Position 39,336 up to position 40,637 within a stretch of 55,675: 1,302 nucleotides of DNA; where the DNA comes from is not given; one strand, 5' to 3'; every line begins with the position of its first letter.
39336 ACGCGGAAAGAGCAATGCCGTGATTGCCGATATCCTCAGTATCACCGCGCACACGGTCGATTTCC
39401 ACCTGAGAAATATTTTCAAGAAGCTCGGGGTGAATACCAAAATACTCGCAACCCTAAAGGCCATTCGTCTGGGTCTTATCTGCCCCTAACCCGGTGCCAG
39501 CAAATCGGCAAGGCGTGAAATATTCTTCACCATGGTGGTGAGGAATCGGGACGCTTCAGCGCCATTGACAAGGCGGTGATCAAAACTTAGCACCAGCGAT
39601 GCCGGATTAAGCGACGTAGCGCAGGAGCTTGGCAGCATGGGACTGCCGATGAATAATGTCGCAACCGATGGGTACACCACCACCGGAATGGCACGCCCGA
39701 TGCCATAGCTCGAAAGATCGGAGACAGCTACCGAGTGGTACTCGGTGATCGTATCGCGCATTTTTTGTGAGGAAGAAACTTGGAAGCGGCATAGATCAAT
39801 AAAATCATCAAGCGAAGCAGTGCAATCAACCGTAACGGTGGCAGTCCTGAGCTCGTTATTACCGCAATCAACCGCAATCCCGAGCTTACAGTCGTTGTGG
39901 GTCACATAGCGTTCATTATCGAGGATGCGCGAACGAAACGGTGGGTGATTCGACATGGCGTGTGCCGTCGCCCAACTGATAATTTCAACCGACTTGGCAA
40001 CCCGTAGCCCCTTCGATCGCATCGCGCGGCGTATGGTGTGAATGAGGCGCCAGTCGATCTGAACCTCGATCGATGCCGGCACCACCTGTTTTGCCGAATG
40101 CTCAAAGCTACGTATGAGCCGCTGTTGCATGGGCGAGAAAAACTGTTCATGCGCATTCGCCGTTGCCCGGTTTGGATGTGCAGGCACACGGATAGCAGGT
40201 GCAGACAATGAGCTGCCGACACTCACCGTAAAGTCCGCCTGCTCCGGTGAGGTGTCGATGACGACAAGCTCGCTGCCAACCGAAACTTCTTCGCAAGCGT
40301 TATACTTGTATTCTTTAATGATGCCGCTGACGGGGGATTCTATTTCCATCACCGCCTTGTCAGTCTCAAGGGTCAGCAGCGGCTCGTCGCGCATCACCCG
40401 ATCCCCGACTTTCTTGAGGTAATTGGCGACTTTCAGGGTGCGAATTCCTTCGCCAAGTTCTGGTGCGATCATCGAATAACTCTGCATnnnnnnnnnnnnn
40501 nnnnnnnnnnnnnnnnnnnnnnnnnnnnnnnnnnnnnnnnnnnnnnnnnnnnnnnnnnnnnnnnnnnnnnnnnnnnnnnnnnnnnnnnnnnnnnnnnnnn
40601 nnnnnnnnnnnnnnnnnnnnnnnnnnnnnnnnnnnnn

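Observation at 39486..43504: LuxI-family synthase heads an operon with its own fused-E1 / lipoyl-E2 2-oxoacid dehydrogenase: candidate self-supplied acyl donor for a non-canonical homoserine-lactone signal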

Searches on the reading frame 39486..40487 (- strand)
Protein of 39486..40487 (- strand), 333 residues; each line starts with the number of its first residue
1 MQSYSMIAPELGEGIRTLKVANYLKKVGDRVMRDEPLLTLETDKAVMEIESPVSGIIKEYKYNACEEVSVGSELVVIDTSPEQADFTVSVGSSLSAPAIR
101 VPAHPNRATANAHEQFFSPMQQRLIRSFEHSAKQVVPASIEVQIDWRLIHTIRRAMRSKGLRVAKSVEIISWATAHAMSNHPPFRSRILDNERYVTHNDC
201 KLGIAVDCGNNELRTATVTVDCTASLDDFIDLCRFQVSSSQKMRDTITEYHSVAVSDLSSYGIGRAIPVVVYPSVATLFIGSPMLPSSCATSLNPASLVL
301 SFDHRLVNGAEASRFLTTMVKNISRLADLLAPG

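Call 3: search_protein_families(library=pfam, proteins=[window:39486-40487:-], max_evalue=0.01)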
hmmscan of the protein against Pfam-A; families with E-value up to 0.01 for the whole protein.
window:39486-40487:- (333 aa): 3 families
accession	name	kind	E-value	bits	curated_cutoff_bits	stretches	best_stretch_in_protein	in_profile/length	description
PF00198.28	2-oxoacid_dh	-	2.1e-20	73.6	23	1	114-330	6-231/232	2-oxoacid dehydrogenases acyltransferase (catalytic domain)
PF00364.28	Biotin_lipoyl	-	3.8e-17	62.3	22.1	1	6-77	3-73/73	Biotin-requiring enzyme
PF01597.25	GCV_H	-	0.001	19.4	22.2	1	23-61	37-75/122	Glycine cleavage H-protein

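Call 4: search_protein_families(library=ncbifam, proteins=[window:39486-40487:-], max_evalue=0.01)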
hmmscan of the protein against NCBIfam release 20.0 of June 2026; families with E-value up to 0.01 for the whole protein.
window:39486-40487:- (333 aa): 18 families
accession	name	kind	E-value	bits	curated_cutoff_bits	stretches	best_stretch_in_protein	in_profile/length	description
NF008814.0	PRK11854.1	equivalog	8.2e-32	110.4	722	2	9-84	213-287/637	pyruvate dehydrogenase complex dihydrolipoyllysine-residue acetyltransferase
TIGR01348.1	PDHac_trf_long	equivalog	6.3e-26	91.1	552.1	2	9-112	161-265/587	dihydrolipoyllysine-residue acetyltransferase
TIGR02927.1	SucB_Actino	equivalog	2.1e-23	83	423.45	2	4-97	3-97/579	2-oxoglutarate dehydrogenase, E2 component, dihydrolipoamide succinyltransferase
TIGR01347.1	sucB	equivalog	6.8e-23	81.5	378.65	2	7-135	4-131/404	dihydrolipoyllysine-residue succinyltransferase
NF004309.0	PRK05704.1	equivalog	2e-21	76.8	449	1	6-144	5-142/408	2-oxoglutarate dehydrogenase complex dihydrolipoyllysine-residue succinyltransferase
NF011457.0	PRK14875.1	equivalog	6.3e-14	51.7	307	1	5-156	5-129/372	acetoin dehydrogenase dihydrolipoyllysine-residue acetyltransferase subunit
TIGR01349.1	PDHac_trf_mito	equivalog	1.2e-12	47.7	445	2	9-102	5-104/437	pyruvate dehydrogenase complex dihydrolipoamide acetyltransferase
NF008854.0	PRK11892.1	equivalog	3.4e-08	32.6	454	1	8-157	7-149/464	pyruvate dehydrogenase complex E1 component subunit beta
NF008815.0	PRK11857.1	equivalog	1.8e-05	24.4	378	1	85-323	52-298/308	dihydrolipoamide acetyltransferase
NF011416.0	PRK14843.1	equivalog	2.9e-05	23.1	429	1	156-321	167-337/347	dihydrolipoamide acetyltransferase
TIGR02712.1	urea_carbox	equivalog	0.00022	19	1303.85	1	23-77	1146-1200/1201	urea carboxylase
NF008907.0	PRK12270.1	equivalog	0.00048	18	878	1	106-322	122-360/1241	multifunctional oxoglutarate decarboxylase/oxoglutarate dehydrogenase thiamine pyrophosphate-binding subunit/dihydrolipoyllysine-residue suc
NF004173.0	PRK05641.1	equivalog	0.00085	19.9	199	1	19-76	94-151/153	putative acetyl-CoA carboxylase biotin carboxyl carrier protein subunit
NF005117.0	PRK06549.1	equivalog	0.0012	19.4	159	1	22-77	74-129/130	acetyl-CoA carboxylase biotin carboxyl carrier protein subunit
NF006761.0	PRK09282.1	domain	0.0015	17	402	1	20-78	532-590/591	pyruvate carboxylase subunit B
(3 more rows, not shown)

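Call 23: search_solved_structures(query=window:39486-40487:-, max_evalue=0.00001)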
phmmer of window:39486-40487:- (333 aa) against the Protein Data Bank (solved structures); distinct sequences matched with E-value up to 0.00001: 25.
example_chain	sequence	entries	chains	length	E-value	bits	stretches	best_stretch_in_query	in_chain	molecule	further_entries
7b9k_A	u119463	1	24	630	7.2e-42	146.7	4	9-98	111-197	Dihydrolipoyllysine-residue acetyltransferase component of pyruvate dehydrogenase complex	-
9y7v_D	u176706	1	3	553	2.8e-28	102.1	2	6-80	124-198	Dihydrolipoyllysine-residue acetyltransferase component of pyruvate dehydrogenase complex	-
3duf_I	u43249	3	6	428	2.7e-14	56.1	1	6-79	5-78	Dihydrolipoyllysine-residue acetyltransferase component of pyruvate dehydrogenase complex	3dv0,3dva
7q5q_B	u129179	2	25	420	3.8e-11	45.8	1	8-97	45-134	Dihydrolipoyllysine-residue succinyltransferase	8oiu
9njt_A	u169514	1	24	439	1.8e-10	43.6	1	8-107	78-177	Dihydrolipoyllysine-residue succinyltransferase component of 2-oxoglutarate dehydrogenase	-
1qjo_A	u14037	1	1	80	4.1e-10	42.4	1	17-78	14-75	DIHYDROLIPOAMIDE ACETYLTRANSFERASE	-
2k7v_A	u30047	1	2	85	7.5e-10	41.5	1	19-79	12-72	Dihydrolipoyllysine-residue acetyltransferase component of pyruvate dehydrogenase complex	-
1gjx_A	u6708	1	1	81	7.7e-09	38.2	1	9-79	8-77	PYRUVATE DEHYDROGENASE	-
2l5t_A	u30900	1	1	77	9.6e-09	37.9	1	4-79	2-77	Lipoamide acyltransferase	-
4n72_A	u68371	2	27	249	1.1e-08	37.7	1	157-326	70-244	Pyruvate dehydrogenase (Dihydrolipoyltransacetylase component) | Dihydrolipoyllysine-residue acetyltransferase component of pyruvate dehydrogenase complex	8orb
8osy_A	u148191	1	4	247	1.4e-08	37.4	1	157-324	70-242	Dihydrolipoyllysine-residue acetyltransferase component of pyruvate dehydrogenase complex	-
5u25_A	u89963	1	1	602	1.5e-08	37.3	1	17-102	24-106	Dihydrolipoamide dehydrogenase (E3 component of pyruvate and 2-oxoglutarate dehydrogenase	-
1lab_A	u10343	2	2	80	2.3e-08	36.7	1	7-79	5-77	DIHYDROLIPOAMIDE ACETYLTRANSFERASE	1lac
6l1q_C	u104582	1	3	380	6.1e-08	35.3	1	6-91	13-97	CbbQ protein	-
1pmr_A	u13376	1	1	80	8.3e-08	34.8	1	3-58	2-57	DIHYDROLIPOYL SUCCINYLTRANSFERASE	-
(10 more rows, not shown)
